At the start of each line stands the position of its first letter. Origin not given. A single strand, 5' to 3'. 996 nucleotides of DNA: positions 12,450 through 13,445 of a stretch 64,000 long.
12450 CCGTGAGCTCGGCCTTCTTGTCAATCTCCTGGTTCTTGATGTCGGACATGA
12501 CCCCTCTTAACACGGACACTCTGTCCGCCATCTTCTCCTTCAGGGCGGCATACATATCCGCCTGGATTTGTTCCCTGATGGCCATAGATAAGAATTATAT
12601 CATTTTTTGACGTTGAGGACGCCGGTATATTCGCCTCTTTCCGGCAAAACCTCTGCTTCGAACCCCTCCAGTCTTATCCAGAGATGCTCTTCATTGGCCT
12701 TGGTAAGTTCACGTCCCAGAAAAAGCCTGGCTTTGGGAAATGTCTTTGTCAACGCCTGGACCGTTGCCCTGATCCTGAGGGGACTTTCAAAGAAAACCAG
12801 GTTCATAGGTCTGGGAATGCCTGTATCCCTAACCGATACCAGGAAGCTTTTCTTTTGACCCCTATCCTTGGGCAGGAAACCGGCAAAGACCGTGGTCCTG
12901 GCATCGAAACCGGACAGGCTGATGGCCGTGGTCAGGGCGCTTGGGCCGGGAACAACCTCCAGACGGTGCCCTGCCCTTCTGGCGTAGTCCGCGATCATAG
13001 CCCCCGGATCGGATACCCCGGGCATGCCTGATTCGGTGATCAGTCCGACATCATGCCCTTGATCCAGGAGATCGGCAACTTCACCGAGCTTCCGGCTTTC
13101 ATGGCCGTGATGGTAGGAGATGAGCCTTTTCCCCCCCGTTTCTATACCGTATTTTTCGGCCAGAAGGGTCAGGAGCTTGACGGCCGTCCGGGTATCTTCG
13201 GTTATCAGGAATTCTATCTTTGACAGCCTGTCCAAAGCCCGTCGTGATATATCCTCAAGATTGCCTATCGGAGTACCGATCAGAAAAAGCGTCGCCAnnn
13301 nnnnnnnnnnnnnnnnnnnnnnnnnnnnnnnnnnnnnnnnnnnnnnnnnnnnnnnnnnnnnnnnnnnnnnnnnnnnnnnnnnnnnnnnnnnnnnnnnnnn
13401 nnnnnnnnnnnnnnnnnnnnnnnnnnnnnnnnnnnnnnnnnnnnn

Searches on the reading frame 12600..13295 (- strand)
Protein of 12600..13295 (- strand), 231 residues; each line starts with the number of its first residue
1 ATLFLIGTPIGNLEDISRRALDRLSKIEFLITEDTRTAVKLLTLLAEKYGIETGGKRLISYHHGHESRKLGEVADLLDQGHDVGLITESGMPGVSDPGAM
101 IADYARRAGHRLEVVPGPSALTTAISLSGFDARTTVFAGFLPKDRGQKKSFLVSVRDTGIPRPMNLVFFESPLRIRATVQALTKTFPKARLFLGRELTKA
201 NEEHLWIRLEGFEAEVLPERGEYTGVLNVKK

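Call 30: search_protein_families(library=pfam, proteins=[window:12600-13295:-], max_evalue=0.001)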
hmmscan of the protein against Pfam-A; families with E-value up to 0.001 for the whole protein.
window:12600-13295:- (231 aa): 1 family
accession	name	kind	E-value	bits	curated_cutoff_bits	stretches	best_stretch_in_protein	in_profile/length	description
PF00590.25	TP_methylase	-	4.9e-23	82.6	27.8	1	2-204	1-203/212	Tetrapyrrole (Corrin/Porphyrin) Methylases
